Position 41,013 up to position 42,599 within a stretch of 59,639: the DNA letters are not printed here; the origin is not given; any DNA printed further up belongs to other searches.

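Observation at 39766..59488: About 19.7 kb single-strand, FNR-box-headed respiratory island combining an Aio/Idr-type Mo enzyme, a bd-like/multihaem membrane module and a cofactor-tailoring cassette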

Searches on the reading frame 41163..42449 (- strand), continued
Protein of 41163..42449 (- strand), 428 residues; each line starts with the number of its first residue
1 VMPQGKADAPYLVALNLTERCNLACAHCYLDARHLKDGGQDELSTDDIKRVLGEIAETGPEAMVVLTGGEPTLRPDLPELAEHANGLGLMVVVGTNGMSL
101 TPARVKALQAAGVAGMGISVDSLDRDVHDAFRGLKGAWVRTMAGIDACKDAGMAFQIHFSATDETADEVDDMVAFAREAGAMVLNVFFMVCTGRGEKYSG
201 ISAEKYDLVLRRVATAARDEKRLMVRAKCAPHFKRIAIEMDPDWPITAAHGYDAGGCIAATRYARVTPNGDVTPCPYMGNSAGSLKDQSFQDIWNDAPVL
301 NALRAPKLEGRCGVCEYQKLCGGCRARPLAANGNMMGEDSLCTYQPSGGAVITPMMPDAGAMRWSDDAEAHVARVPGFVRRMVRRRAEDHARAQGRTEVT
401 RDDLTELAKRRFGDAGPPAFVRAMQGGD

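Call 99: find_encoding_contigs(protein=P0362, flank=8000, max_places=1)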
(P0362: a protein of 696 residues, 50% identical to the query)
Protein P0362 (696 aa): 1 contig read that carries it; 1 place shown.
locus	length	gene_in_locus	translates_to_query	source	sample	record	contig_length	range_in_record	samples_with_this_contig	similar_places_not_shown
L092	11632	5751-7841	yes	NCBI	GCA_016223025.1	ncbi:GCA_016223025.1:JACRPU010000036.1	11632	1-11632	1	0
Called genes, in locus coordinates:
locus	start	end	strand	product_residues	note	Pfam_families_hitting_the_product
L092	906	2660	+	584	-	PF10282:Lactonase, PF21783:YNCE (weak), PF18764:nos_propeller (weak)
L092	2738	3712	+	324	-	PF00034:Cytochrom_C (weak), PF13442:Cytochrome_CBB3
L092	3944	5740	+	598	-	PF00582:Usp, PF08369:PCP_red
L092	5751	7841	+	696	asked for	PF04055:Radical_SAM, PF08369:PCP_red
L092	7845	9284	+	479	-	PF00890:FAD_binding_2 (faint), PF01266:DAO (weak), PF01593:Amino_oxidase, PF13450:NAD_binding_8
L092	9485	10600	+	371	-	PF18152:DAHP_snth_FXD (weak), PF00793:DAHP_synth_1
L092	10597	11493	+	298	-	PF01497:Peripla_BP_2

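Call 101: list_cluster_members(proteins=[L091:1960-4638:+, L091:9254-10981:+, L091:4722-6809:+, L091:6791-8005:+])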
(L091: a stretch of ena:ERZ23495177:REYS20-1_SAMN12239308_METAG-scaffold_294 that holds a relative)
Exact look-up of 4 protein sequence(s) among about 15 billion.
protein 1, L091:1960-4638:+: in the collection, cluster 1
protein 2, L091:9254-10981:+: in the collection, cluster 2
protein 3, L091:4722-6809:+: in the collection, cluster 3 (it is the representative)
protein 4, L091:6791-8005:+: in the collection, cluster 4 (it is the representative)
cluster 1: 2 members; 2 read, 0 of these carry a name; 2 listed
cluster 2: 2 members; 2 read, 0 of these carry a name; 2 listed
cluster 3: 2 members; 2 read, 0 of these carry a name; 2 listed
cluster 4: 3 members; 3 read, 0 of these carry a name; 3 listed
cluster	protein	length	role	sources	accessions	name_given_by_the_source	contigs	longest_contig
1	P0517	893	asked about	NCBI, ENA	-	-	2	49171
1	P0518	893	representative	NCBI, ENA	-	-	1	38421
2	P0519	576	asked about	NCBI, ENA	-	-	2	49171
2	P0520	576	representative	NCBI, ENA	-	-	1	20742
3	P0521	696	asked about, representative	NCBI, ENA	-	-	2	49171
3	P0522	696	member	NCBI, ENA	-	-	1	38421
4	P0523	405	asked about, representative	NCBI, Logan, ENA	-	-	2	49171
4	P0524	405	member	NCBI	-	-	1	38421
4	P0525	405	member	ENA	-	-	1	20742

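Call 106: find_related_loci(query=A3, collection=metagenome_contigs, flank=9000)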
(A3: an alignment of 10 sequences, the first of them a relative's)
Query A3 (415 aa) in metagenome_contigs; peptide patterns used: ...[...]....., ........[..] (x = any residue, [..] = any of these).
600 stretches matched a pattern (row limit reached: there are more); 568 encode a relative of the query (tblastn E <= 1e-3); the best 80 are kept; 80 distinct loci.
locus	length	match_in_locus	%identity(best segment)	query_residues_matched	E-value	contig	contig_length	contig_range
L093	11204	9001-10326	41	4-406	2e-107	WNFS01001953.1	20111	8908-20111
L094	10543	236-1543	43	9-406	1e-106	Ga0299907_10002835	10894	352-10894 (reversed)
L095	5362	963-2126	44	10-407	3e-106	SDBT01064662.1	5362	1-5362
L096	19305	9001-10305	42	9-405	4e-106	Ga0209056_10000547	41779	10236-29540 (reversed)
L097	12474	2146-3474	41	4-405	1e-105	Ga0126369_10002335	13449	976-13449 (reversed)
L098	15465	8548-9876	42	3-405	3e-105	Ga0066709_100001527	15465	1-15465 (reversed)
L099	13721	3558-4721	42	10-406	3e-105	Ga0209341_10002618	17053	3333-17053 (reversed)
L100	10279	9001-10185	42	10-406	3e-105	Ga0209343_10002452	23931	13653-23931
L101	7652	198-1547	41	3-405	4e-105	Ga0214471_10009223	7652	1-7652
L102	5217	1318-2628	43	4-405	6e-104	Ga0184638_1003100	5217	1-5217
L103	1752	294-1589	42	6-405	4e-111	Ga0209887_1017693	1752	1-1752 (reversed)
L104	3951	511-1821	43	4-405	2e-104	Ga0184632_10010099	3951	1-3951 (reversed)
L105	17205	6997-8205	44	10-409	2e-102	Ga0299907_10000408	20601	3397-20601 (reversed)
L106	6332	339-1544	44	10-409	6e-102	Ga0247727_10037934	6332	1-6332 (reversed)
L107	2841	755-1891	44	10-403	9e-105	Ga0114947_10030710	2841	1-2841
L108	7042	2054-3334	41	4-409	9e-101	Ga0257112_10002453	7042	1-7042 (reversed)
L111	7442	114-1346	43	10-415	3e-98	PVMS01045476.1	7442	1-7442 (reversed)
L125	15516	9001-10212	42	10-409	8e-92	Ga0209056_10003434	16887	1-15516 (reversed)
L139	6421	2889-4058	41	24-409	6e-83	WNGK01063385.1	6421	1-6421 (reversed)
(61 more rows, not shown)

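Call 110: search_protein_families(library=pfam, proteins=[L105:2923-4323:+, L105:8288-10291:+, L105:10134-10922:+, L105:10938-11744:+, L105:11600-13285:+, L105:13332-14204:+, L105:14285-14956:+, L105:14988-16766:+, L105:396-1580:-, L105:2338-3348:-], max_evalue=0.0001)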
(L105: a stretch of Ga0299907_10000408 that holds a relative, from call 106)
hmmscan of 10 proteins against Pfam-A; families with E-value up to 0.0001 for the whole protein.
L105:2923-4323:+ (466 aa): 1 family
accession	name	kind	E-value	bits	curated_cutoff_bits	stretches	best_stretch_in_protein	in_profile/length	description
PF01061.29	ABC2_membrane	-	1.8e-10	41.1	26.9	1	233-416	6-200/211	ABC-2 type transporter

L105:8288-10291:+ (667 aa): 0 families

L105:10134-10922:+ (262 aa): 2 families
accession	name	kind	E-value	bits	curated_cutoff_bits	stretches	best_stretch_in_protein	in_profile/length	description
PF13442.11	Cytochrome_CBB3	-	7.3e-13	49.1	27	1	49-134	3-68/68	Cytochrome C oxidase, cbb3-type, subunit III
PF00034.26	Cytochrom_C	-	1.4e-11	46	21.3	1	175-251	7-86/90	Cytochrome c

L105:10938-11744:+ (268 aa): 2 families
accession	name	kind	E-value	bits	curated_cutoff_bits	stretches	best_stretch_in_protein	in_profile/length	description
PF13442.11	Cytochrome_CBB3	-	3.6e-10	40.4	27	1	154-245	3-68/68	Cytochrome C oxidase, cbb3-type, subunit III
PF00034.26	Cytochrom_C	-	3.9e-09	38.2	21.3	1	154-245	1-86/90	Cytochrome c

L105:11600-13285:+ (561 aa): 3 families
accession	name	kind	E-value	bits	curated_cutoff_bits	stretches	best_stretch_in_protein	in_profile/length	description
PF00034.26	Cytochrom_C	-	5.9e-17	63.2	21.3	2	75-165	1-88/90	Cytochrome c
PF13442.11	Cytochrome_CBB3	-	8e-17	61.8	27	2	74-163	2-68/68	Cytochrome C oxidase, cbb3-type, subunit III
PF09459.16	EB_dh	-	1.5e-15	58.3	33.3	2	456-509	179-233/236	Ethylbenzene dehydrogenase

L105:13332-14204:+ (290 aa): 4 families
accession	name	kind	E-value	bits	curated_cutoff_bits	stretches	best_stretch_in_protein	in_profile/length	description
PF13620.12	CarboxypepD_reg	-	1.3e-08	35.5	32.3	1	203-251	30-79/82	Carboxypeptidase regulatory-like domain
PF14686.12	fn3_3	-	1.9e-07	31.2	24.4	1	203-248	27-74/75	Polysaccharide lyase family 4, domain II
PF13715.12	CarbopepD_reg_2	-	1.4e-05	25.5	32.2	1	204-254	27-77/88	CarboxypepD_reg-like domain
PF09430.16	EMC7_beta-sandw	-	3.5e-05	24.4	26.6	1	200-248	18-66/122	ER membrane protein complex subunit 7, beta-sandwich domain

L105:14285-14956:+ (223 aa): 2 families
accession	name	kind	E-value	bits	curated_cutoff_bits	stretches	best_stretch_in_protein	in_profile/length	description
PF00116.26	COX2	-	2.2e-14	53.8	22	1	130-202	43-115/120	Cytochrome C oxidase subunit II, periplasmic domain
PF02790.20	COX2_TM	-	2.9e-10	40.6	22.8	1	21-83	22-85/88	Cytochrome C oxidase subunit II, transmembrane domain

L105:14988-16766:+ (592 aa): 1 family
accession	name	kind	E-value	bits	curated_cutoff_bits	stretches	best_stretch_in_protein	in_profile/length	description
PF00115.25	COX1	-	9.6e-158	526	34.8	1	35-501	2-435/436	Cytochrome C and Quinol oxidase polypeptide I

L105:396-1580:- (394 aa): 0 families

L105:2338-3348:- (336 aa): 0 families

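Call 112: search_protein_families(library=pfam, proteins=[L096:88-1839:+, L096:501-2702:+, L096:2699-3625:+, L096:3717-4385:+, L096:4645-5262:+, L096:5605-6762:+, L096:10469-11647:+, L096:10699-12009:+, L096:12948-13835:+, L096:14769-16088:+], max_evalue=0.0001)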
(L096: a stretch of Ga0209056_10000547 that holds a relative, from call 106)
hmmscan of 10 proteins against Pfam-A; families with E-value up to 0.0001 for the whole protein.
L096:88-1839:+ (583 aa): 1 family
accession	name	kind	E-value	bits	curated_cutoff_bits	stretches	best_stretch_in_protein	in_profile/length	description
PF00115.25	COX1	-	3.7e-151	504.3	34.8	1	35-498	2-434/436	Cytochrome C and Quinol oxidase polypeptide I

L096:501-2702:+ (733 aa): 1 family
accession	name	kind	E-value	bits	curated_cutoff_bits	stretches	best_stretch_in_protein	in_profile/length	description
PF02628.20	COX15-CtaA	-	4.7e-12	46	29.9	1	456-730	2-274/322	Cytochrome oxidase assembly protein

L096:2699-3625:+ (308 aa): 1 family
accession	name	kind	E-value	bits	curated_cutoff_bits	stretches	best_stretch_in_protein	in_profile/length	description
PF01040.23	UbiA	-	1.9e-51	175.2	34.2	1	44-292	2-248/250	UbiA prenyltransferase family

L096:3717-4385:+ (222 aa): 1 family
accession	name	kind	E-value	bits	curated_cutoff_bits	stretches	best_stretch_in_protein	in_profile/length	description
PF00510.24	COX3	-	4.9e-23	82.7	23.8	1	44-221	75-255/258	Cytochrome c oxidase subunit III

L096:4645-5262:+ (205 aa): 1 family
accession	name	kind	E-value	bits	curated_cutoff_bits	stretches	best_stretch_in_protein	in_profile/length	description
PF00510.24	COX3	-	1.5e-17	64.7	23.8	1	61-204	117-255/258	Cytochrome c oxidase subunit III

L096:5605-6762:+ (385 aa): 2 families
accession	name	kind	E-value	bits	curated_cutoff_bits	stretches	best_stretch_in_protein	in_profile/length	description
PF13620.12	CarboxypepD_reg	-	4.8e-10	40.1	32.3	1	316-384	28-81/82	Carboxypeptidase regulatory-like domain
PF14686.12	fn3_3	-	1.5e-05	25.1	24.4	1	317-347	26-56/75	Polysaccharide lyase family 4, domain II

L096:10469-11647:+ (392 aa): 3 families
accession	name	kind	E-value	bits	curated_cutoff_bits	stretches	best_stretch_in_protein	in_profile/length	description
PF10609.15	ParA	-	1.5e-59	201.9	27.1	1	131-375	2-245/246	NUBPL iron-transfer P-loop NTPase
PF01656.29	CbiA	-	1.4e-15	57.7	25.4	1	135-352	1-122/125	CobQ/CobB/MinD/ParA nucleotide binding domain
PF13614.12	AAA_31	-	7.3e-07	29.7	27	1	134-173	3-42/177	AAA domain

L096:10699-12009:+ (436 aa): 0 families

L096:12948-13835:+ (295 aa): 1 family
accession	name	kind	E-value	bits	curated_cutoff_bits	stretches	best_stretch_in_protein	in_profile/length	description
PF09754.15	PAC2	-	1.6e-48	165.8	25.8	1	21-241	1-214/215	PAC2 family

L096:14769-16088:+ (439 aa): 0 families

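Call 113: search_protein_families(library=pfam, proteins=[L125:678-1283:+, L125:1293-2582:+, L125:2589-3410:-, L125:3400-4317:-, L125:4265-5311:+, L125:5312-6160:+, L125:5991-6644:+, L125:11953-12762:+, L125:12968-13558:+, L125:13601-15208:+], max_evalue=0.0001)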
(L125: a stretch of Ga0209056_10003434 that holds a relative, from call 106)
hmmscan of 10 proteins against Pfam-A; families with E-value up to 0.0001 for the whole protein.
L125:678-1283:+ (201 aa): 2 families
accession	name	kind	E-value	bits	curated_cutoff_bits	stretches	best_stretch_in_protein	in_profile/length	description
PF01106.22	NifU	-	6.6e-23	81.1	27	1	120-183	4-67/67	NifU-like domain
PF08712.16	Nfu_N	-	8.6e-11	42.2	27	1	16-95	10-88/88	Scaffold protein Nfu/NifU N terminal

L125:1293-2582:+ (429 aa): 3 families
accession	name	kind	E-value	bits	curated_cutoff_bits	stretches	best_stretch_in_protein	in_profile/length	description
PF13535.11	ATP-grasp_4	-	4.7e-29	101.5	27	1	151-304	2-158/160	ATP-grasp domain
PF18603.7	LAL_C2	-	1.8e-14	54.1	29.4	1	359-428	8-77/78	L-amino acid ligase C-terminal domain 2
PF18130.6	ATPgrasp_N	-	3e-08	34.6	27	1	24-97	1-77/81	ATP-grasp N-terminal domain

L125:2589-3410:- (273 aa): 8 families
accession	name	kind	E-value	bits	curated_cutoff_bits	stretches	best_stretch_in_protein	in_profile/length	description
PF08241.18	Methyltransf_11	-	2.7e-17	63.6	21.2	1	43-141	1-95/95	Methyltransferase domain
PF13649.12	Methyltransf_25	-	5.9e-17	62.6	27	1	42-137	1-97/97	Methyltransferase domain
PF08242.18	Methyltransf_12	-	1.3e-15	58.4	30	1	43-139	1-98/98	Methyltransferase domain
PF13847.12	Methyltransf_31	-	2.7e-15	56.8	27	1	41-143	6-111/145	Methyltransferase domain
PF13489.12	Methyltransf_23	-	2.3e-11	44.1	27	1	36-203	20-160/164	Methyltransferase domain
PF13578.12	Methyltransf_24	-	1.3e-07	32.9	26.3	1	43-141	1-102/105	Methyltransferase domain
PF01209.24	Ubie_methyltran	-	2.2e-07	30.9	20.1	1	37-203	46-214/233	ubiE/COQ5 methyltransferase family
PF01728.25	FtsJ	-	2.2e-06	28.1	24.1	1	34-95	18-73/181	FtsJ-like methyltransferase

L125:3400-4317:- (305 aa): 0 families

L125:4265-5311:+ (348 aa): 0 families

L125:5312-6160:+ (282 aa): 5 families
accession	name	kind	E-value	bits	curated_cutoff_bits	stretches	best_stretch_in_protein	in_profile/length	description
PF10609.15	ParA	-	8.5e-46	156.8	27.1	1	54-267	2-214/246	NUBPL iron-transfer P-loop NTPase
PF01656.29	CbiA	-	6.2e-13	49.3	25.4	1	58-266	1-113/125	CobQ/CobB/MinD/ParA nucleotide binding domain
PF09140.17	MipZ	-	1.6e-05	24.8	20.7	1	56-104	1-49/262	ATPase MipZ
PF13191.12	AAA_16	-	8.3e-05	23.6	32.6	0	43-117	8-85/167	AAA ATPase domain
PF13614.12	AAA_31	-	9.4e-05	22.9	27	0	56-94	2-40/177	AAA domain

L125:5991-6644:+ (217 aa): 1 family
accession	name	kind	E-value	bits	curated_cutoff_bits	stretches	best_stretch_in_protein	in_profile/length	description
PF08369.16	PCP_red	-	5e-15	55.7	32.5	1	165-209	1-45/45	Proto-chlorophyllide reductase 57 kD subunit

L125:11953-12762:+ (269 aa): 2 families
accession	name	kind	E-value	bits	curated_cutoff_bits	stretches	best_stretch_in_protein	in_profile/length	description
PF00034.26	Cytochrom_C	-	3.6e-17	63.9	21.3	2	186-267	5-88/90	Cytochrome c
PF13442.11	Cytochrome_CBB3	-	1.3e-13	51.5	27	1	49-140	3-68/68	Cytochrome C oxidase, cbb3-type, subunit III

L125:12968-13558:+ (196 aa): 0 families

L125:13601-15208:+ (535 aa): 3 families
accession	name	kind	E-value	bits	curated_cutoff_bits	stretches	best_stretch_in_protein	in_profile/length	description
PF13442.11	Cytochrome_CBB3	-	2e-21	76.5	27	2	33-121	4-68/68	Cytochrome C oxidase, cbb3-type, subunit III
PF00034.26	Cytochrom_C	-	3.1e-20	73.7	21.3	2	34-123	3-88/90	Cytochrome c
PF09459.16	EB_dh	-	1.8e-17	64.6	33.3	2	414-474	175-234/236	Ethylbenzene dehydrogenase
